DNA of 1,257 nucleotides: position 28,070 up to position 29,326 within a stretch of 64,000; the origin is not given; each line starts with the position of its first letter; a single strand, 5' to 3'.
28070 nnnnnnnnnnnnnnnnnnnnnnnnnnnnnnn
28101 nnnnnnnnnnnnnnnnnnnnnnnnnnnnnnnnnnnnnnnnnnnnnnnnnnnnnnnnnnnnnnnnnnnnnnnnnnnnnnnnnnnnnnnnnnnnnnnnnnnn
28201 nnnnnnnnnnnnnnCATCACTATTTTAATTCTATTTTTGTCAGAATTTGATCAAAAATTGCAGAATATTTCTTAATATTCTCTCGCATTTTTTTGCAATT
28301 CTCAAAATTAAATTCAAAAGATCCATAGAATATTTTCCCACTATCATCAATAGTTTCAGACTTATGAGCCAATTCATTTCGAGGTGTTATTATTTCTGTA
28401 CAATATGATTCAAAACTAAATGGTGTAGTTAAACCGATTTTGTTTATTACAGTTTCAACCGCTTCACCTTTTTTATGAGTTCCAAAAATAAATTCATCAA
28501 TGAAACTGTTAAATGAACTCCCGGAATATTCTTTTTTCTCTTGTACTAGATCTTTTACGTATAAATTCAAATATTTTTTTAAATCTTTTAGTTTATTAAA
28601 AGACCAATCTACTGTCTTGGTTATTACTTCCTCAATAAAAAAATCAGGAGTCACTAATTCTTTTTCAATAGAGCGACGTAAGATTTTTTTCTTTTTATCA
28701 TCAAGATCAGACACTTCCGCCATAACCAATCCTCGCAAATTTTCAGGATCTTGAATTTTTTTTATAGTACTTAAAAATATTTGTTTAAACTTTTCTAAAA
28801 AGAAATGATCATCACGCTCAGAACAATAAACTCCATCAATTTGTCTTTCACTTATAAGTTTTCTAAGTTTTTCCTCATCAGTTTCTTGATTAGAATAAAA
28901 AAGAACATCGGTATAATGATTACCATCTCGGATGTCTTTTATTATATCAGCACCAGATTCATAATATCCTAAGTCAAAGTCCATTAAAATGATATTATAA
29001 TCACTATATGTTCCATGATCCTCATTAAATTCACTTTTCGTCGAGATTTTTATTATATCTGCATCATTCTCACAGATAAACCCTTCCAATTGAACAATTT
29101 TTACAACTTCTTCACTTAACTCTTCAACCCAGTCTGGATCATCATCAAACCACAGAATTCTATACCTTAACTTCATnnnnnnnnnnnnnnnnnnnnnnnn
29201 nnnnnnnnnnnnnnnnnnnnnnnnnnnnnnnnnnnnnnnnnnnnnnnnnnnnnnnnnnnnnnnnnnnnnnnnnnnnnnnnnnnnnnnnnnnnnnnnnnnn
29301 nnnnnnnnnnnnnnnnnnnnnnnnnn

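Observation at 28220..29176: REC domain fused to a putative HEPN (Rx4H) effector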

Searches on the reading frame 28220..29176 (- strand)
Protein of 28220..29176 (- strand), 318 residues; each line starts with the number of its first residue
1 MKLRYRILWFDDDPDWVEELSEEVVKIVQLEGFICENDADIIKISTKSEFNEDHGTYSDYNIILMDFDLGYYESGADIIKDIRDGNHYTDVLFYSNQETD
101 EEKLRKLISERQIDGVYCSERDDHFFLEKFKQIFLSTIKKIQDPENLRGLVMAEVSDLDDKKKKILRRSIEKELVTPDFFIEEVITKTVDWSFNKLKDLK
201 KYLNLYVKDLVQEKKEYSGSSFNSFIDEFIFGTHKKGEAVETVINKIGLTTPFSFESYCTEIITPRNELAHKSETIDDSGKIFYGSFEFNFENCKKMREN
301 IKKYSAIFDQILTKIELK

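Call 3: search_protein_families(library=pfam, proteins=[window:28220-29176:-], max_evalue=0.1)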
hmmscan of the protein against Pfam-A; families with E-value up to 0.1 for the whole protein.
window:28220-29176:- (318 aa): 2 families
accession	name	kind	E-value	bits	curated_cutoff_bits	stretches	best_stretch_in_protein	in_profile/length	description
PF00072.30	Response_reg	-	0.0059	17.2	30.2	1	47-105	31-87/111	Response regulator receiver domain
PF05141.17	DIT1_PvcA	-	0.054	13.4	26.4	1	71-167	54-151/273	Pyoverdine/dityrosine biosynthesis protein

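Call 4: search_protein_families(library=padloc, proteins=[window:28220-29176:-], max_evalue=0.1)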
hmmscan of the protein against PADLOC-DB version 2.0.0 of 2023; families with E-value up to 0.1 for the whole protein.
window:28220-29176:- (318 aa): 1 family
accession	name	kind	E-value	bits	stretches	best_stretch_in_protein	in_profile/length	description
PDLC04635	PDC-M41A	-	0.0063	14.5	1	190-234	10-51/298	-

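Call 5: search_protein_families(library=ncbifam, proteins=[window:28220-29176:-], max_evalue=0.1)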
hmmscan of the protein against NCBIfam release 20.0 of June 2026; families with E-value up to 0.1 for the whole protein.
window:28220-29176:- (318 aa): 2 families
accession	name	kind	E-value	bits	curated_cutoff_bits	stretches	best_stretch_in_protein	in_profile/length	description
TIGR01387.1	cztR_silR_copR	subfamily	0.031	13.9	279.2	1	58-108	41-90/218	heavy metal response regulator transcription factor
NF002178.0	PRK01022.2-1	equivalog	0.071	13.2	351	0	114-147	42-75/178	hypothetical protein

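Call 6: find_homologous_proteins(query=window:28220-29176:-, max_evalue=0.001)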
Query window:28220-29176:- (318 aa): 241 proteins with E <= 0.001 among 2058 candidates; the best 120 are listed.
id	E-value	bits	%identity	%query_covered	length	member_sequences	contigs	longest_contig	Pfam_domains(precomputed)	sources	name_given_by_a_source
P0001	6.3e-206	701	100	100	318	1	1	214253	-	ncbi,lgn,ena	-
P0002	1.2e-49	188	37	100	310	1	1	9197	-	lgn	-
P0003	7.2e-37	145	36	98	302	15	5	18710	PF00072.31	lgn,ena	-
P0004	2.4e-36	144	35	99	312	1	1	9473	PF00072.31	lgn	-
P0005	1.9e-35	141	36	98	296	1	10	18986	PF00072.31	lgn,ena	-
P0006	6.2e-35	139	34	98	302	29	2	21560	PF00072.31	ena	-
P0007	6.7e-35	139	36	98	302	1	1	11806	PF00072.31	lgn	-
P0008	1.1e-34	138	37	98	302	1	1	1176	PF00072.31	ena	-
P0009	1.5e-34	138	35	99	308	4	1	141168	-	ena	-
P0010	2.0e-34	137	34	98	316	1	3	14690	PF00072.31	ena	-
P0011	2.7e-34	137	36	98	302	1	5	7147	PF00072.31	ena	-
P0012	2.9e-34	137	36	98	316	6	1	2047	PF00072.31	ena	-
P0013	3.7e-34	137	35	98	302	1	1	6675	PF00072.31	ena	-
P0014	3.8e-34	137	35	98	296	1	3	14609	PF00072.31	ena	-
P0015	4.2e-34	136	35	98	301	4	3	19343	PF00072.31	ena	-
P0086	2.1e-30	124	34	98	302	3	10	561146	PF00072.31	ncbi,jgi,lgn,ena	-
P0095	2.7e-29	121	35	98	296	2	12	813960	-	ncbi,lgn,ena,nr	ncbi:MAG: hypothetical protein IKG95_07260 [Bacteroidales bacterium]|nr:hypothetical protein [Bacter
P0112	2.0e-27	115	30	97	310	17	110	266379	PF00072.31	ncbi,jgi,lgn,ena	-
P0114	2.3e-27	114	33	97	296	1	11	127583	PF00072.31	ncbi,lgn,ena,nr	ncbi:MAG: response regulator [Bacteroidales bacterium]|nr:response regulator [Bacteroidales bacteriu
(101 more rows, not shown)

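Call 17: search_protein_families(library=pfam, alignment_id=A1, max_evalue=1)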
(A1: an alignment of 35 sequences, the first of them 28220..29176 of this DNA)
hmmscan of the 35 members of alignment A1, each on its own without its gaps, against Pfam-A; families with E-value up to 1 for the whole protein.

A. member 1, window:28220-29176:- (318 aa): 2 families
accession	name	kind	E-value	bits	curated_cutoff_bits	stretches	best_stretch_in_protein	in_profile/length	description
PF00072.30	Response_reg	-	0.0059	17.2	30.2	1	47-105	31-87/111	Response regulator receiver domain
PF05141.17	DIT1_PvcA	-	0.054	13.4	26.4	1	71-167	54-151/273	Pyoverdine/dityrosine biosynthesis protein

B. families by the number of members that match (of 35 scanned): 51 families (the first 25 are shown)
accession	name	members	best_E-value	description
PF00072.30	Response_reg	35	1.6e-07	Response regulator receiver domain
PF06064.16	Gam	4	0.01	Host-nuclease inhibitor protein Gam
PF06279.16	DUF1033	4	0.039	Protein of unknown function (DUF1033)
PF18659.6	CelTOS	3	0.07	Cell-traversal protein for ookinetes and sporozoites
PF23864.1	DUF7222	3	0.11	Domain of unknown function (DUF7222)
PF18846.6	baeRF_family5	3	0.17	Bacterial archaeo-eukaryotic release factor family 5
PF14349.11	SprA_N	2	0.007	Motility related/secretion protein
PF18731.6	HEPN_Swt1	2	0.0096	Swt1-like HEPN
PF18737.6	HEPN_MAE_28990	2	0.027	MAE_28990/MAE_18760-like HEPN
PF02841.20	GBP_C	2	0.029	Guanylate-binding protein, C-terminal domain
PF07966.17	A1_Propeptide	2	0.063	A1 Propeptide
PF22307.1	Ebola-like_HR1-HR2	2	0.1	Envelope glycoprotein GP2-like, HR1-HR2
PF19071.5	DUF5767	2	0.12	Family of unknown function (DUF5767)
PF03932.20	CutC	1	0.0063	CutC family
PF12876.13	Cellulase-like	1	0.015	Sugar-binding cellulase-like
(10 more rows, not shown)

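Call 18: predict_structure(alignment_id=A1)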
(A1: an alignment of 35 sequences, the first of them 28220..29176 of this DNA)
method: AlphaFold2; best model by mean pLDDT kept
length: 318 residues; sequences in the alignment: 35
mean_pLDDT: 83.6   pTM: 0.61
mean pLDDT of the five models: 83.6, 82.4, 79.8, 79.3, 79.0
residues with pLDDT >= 90: 148; 70-90: 118; 50-70: 33; < 50: 19
segments of 3 or more residues with pLDDT < 50: 192-196, 206-218
pLDDT, mean of each block of 10 residues (from residue 1): 82 92 92 81 85 86 91 85 89 85 91 91 94 85 69 89 93 87 71 51 49 45 69 86 94 96 92 90 90 88 96 96
secondary structure, 60 per line:
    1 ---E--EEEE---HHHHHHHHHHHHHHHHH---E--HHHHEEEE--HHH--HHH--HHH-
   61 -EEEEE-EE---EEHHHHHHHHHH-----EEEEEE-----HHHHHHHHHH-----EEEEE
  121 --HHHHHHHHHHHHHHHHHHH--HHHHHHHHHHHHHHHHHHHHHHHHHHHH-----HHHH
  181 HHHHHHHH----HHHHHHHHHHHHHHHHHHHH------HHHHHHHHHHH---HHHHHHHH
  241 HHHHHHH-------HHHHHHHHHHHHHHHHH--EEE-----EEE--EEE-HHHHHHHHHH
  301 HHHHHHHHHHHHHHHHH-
elements in order: E7-10 H14-30 H37-40 E41-44 E62-66 H75-84 E90-95 H101-110 E116-120 H123-141 H144-171 H177-188 H193-212 H219-229 H233-247 H255-271 E274-276 E282-284 E287-289 H291-317

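Call 23: find_encoding_contigs(protein=P0095, flank=8000, max_places=2)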
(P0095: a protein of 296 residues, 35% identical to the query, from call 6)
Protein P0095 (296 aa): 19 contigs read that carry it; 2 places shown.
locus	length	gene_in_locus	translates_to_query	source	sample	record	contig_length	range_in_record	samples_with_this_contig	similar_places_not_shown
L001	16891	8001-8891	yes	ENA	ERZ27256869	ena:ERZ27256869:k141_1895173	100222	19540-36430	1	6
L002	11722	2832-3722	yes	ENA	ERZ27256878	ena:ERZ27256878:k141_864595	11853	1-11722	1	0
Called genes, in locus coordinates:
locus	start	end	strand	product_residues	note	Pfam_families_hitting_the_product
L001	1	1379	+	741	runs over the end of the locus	PF12971:NAGLU_N, PF05089:NAGLU, PF12972:NAGLU_C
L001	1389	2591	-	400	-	PF10895:DUF2715 (weak)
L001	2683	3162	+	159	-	PF00383:dCMP_cyt_deam_1, PF14437:MafB19-deam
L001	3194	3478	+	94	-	PF14131:DUF4298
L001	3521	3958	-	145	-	PF09335:VTT_dom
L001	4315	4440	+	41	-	-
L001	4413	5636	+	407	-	PF00145:DNA_methylase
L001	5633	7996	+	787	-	PF13589:HATPase_c_3, PF02518:HATPase_c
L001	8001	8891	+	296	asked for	-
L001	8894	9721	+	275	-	PF13391:HNH_2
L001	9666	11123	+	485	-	PF00145:DNA_methylase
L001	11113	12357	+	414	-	PF20296:MTaX1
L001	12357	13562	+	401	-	PF00145:DNA_methylase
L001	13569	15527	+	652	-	PF07728:AAA_5 (faint)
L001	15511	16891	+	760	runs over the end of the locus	-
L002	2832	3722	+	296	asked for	-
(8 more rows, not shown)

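Call 24: find_encoding_contigs(protein=P0112, flank=8000, max_places=2)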
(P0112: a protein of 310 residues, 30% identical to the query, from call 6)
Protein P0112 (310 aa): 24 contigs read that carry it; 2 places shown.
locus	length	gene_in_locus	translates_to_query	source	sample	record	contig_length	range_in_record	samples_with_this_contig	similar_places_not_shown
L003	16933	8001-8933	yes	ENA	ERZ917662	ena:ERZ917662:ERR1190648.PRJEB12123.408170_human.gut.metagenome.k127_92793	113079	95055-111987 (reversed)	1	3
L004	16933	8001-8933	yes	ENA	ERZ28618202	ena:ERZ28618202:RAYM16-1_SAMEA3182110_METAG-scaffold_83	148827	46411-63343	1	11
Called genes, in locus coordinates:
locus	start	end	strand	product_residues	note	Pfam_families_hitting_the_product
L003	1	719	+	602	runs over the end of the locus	?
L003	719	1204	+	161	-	-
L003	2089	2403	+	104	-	PF11171:DUF2958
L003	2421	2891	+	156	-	-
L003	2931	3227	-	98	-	PF12728:HTH_17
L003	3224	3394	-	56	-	PF12728:HTH_17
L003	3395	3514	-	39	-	-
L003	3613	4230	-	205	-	PF00589:Phage_integrase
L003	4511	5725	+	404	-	PF00145:DNA_methylase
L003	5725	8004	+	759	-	PF13589:HATPase_c_3, PF02518:HATPase_c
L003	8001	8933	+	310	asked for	PF00072:Response_reg (faint)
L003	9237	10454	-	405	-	PF17293:Arm-DNA-bind_5, PF13102:Phage_int_SAM_5, PF00589:Phage_integrase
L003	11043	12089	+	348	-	-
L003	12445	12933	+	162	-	PF07929:PRiA4_ORF3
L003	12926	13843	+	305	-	PF01745:IPT, PF13238:AAA_18 (faint), PF01715:IPPT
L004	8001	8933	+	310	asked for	PF00072:Response_reg (faint)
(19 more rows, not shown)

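Call 25: find_encoding_contigs(protein=P0002, flank=8000, max_places=2)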
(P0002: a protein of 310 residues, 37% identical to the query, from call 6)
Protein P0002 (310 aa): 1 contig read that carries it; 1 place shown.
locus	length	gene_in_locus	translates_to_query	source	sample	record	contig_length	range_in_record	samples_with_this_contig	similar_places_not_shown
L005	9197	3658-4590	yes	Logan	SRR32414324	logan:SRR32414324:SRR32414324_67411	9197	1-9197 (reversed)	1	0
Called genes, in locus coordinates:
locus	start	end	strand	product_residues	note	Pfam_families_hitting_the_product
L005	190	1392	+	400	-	PF00145:DNA_methylase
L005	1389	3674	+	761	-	PF13589:HATPase_c_3, PF02518:HATPase_c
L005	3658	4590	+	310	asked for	-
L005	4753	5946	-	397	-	PF01428:zf-AN1 (weak), PF00188:CAP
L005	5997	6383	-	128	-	PF04307:YdjM (weak), PF00882:Zn_dep_PLPC (weak)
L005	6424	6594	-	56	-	-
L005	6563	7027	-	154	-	-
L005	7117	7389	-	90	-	-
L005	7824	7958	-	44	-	-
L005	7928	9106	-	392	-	PF00589:Phage_integrase, PF22823:MrpR_C_cat (faint)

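Call 30: find_encoding_contigs(protein=P0001, flank=10000, max_places=2)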
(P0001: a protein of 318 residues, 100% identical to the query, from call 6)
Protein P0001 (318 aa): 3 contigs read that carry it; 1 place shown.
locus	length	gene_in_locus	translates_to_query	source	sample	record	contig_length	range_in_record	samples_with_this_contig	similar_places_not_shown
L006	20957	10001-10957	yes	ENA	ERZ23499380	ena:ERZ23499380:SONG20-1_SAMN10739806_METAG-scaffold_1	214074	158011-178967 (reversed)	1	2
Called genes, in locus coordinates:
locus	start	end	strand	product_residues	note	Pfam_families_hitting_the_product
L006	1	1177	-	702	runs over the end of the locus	PF01841:Transglut_core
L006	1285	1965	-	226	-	PF01351:RNase_HII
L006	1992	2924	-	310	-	PF01207:Dus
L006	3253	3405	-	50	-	-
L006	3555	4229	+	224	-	-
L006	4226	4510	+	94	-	PF14947:HTH_45, PF09202:Rio2_N (weak)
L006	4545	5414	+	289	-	-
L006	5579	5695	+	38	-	-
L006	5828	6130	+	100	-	PF01541:GIY-YIG (faint)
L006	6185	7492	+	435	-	PF00145:DNA_methylase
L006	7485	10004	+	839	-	PF13589:HATPase_c_3, PF02518:HATPase_c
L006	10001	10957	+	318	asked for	-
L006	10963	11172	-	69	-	PF25213:HVO_A0261_N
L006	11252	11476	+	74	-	-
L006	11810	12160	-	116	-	-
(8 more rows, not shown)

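Call 39: search_solved_structures(query=A1, max_evalue=0.01, show_alignments=4)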
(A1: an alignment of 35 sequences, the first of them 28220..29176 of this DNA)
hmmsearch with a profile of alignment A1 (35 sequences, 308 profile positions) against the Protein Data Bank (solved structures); distinct sequences matched with E-value up to 0.01: 14.
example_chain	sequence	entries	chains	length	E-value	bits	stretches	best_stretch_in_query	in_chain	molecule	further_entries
4qpj_C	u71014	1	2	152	4.9e-05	26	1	6-89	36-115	Cell cycle response regulator CtrA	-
9xzo_A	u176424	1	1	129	9.6e-05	25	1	11-126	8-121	De novo protein M1X0B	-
7pv7_D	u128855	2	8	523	0.00075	22.1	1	5-98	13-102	Response regulator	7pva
7pvk_A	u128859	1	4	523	0.00075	22.1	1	5-98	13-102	Response regulator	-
6ont_A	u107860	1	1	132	0.00079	22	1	18-95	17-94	Two-component response regulator 1452 receiver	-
9of7_A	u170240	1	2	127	0.0024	20.4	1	6-97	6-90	PmrA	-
2qzj_A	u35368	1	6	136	0.0044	19.5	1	1-78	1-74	Two-component response regulator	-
3h5i_A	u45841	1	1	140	0.0054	19.2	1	21-106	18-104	Response regulator/sensory box protein/GGDEF domain protein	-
9of5_A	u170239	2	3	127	0.0062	19.1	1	6-97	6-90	PmrA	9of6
9of8_A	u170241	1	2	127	0.0068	18.9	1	6-97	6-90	PmrA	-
7m0s_A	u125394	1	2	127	0.0071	18.8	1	6-97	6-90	Two-component system response regulator PmrA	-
8imw_A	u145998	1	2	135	0.0075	18.8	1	6-97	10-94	Transcriptional regulator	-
3nnn_A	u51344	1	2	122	0.0076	18.8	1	6-98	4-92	DNA BINDING RESPONSE REGULATOR D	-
6oec_A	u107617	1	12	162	0.0079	18.7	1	21-105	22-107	Response regulator/sensory box protein/GGDEF domain protein,Spindle pole body component SP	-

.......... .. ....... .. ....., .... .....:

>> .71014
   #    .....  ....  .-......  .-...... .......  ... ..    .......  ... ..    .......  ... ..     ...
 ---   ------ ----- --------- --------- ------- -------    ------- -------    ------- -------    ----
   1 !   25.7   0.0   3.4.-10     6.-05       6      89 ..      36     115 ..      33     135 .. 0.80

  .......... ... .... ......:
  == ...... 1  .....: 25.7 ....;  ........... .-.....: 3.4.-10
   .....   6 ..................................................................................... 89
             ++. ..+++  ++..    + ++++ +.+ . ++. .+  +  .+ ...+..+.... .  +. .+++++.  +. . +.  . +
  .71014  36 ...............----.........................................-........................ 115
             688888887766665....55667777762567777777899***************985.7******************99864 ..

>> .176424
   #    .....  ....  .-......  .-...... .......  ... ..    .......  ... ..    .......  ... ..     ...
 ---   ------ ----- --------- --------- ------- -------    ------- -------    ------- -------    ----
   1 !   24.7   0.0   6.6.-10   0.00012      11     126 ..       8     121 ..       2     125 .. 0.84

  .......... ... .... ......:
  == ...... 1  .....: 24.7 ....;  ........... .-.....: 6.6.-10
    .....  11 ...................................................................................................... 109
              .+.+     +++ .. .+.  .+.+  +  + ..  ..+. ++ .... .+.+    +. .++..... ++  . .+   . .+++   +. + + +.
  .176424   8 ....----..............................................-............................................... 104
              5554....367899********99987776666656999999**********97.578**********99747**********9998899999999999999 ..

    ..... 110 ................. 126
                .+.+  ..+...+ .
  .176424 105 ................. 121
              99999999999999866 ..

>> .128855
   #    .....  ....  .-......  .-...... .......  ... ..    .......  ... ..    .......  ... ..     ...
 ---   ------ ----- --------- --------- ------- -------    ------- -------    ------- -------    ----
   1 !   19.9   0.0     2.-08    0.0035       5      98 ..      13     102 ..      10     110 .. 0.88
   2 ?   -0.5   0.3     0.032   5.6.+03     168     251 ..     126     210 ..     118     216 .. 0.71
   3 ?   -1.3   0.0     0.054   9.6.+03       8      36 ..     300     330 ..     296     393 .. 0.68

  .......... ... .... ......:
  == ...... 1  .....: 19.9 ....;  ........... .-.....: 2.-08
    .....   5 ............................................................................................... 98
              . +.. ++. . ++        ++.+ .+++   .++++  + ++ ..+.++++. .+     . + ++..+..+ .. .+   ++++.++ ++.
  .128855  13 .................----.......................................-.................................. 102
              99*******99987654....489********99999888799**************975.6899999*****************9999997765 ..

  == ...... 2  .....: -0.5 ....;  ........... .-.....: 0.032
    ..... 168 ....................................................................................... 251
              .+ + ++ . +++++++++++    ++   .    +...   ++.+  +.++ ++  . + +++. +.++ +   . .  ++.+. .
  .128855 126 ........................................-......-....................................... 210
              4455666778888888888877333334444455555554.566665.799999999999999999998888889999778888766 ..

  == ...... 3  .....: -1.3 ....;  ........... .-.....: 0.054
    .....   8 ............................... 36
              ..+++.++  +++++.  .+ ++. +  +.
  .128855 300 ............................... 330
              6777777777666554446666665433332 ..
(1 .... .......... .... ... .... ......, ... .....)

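Call 40: find_related_loci(query=A1, collection=genome_contigs, flank=7000)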
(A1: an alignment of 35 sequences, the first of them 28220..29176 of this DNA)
Query A1 (318 aa) in genome_contigs; peptide patterns used: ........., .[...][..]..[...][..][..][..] (x = any residue, [..] = any of these).
293 stretches matched a pattern; 93 encode a relative of the query (tblastn E <= 1e-3); the best 80 are kept; 80 distinct loci.
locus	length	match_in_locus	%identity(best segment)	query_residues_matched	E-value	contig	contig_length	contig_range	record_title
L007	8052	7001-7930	33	1-318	1e-43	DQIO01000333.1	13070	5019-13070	MAG TPA_asm: Methanosarcinaceae archaeon isolate HMMV2 LBLEPAFP_2, whole genome shotgun sequence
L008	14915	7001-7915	33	1-316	4e-41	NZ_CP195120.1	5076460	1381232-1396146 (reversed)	Methanosarcina sp. T3 chromosome, complete genome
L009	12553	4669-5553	35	1-312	1e-40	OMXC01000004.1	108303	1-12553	uncultured Bacteroidales bacterium isolate RUG061 genome assembly, contig: scaffold_122, whole genome shotgun sequence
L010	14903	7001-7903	34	1-312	8e-41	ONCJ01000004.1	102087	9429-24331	uncultured Prevotella sp. isolate RUG176 genome assembly, contig: scaffold_70, whole genome shotgun sequence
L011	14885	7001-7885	34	1-312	7e-39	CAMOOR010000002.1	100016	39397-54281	MAG: uncultured Bacteroidales bacterium isolate SRR873601_bin.62_metaWRAP_v1.3_MAG genome assembly, contig: NODE_324_len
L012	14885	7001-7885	35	1-312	2e-38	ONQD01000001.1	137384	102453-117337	uncultured Bacteroidales bacterium isolate RUG539 genome assembly, contig: scaffold_14, whole genome shotgun sequence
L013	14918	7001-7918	30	1-315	3e-38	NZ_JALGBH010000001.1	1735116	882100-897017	Pedobacter montanisoli strain CYS-01 contig1, whole genome shotgun sequence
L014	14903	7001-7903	32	1-311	3e-37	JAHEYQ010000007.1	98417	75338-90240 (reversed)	MAG: Bacteroidales bacterium isolate nzgw131 NODE_134_length_98418_cov_4.709401, whole genome shotgun sequence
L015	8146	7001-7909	33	1-312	4e-37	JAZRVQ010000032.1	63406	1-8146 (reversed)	MAG: Candidatus Cryptobacteroides sp. isolate T1900044953_TA20190006.MAGScoT_cleanbin_000029 SGB_3737_k141_1912952, whol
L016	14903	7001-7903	35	1-312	3e-36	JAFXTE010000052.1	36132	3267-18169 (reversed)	MAG: Bacteroidales bacterium isolate RGIG6723 Sheep_Rumen-2__c2132, whole genome shotgun sequence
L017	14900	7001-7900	31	1-312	2e-35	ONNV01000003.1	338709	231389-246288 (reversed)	uncultured Prevotellaceae bacterium isolate RUG476 genome assembly, contig: scaffold_28, whole genome shotgun sequence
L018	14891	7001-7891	34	1-308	2e-35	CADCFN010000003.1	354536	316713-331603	MAG: uncultured Bacteroidales bacterium isolate RUG14590 genome assembly, contig: RUG14590_asm_3, whole genome shotgun s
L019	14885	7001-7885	34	1-312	4e-35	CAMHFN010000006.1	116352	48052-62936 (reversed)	MAG: uncultured Bacteroidales bacterium isolate SRR11784288_bin.5_metaWRAP_v1.3_MAG genome assembly, contig: ERZ12202745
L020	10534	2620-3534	32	1-312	9e-35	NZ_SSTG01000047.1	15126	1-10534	Muribaculum caecicola strain NM86_A22 NODE_47_length_15126_cov_1841.43, whole genome shotgun sequence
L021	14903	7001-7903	33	1-312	7e-35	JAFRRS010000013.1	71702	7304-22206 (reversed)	MAG: Bacteroidales bacterium isolate RGIG2740 Goat_Omasum-4__c217730, whole genome shotgun sequence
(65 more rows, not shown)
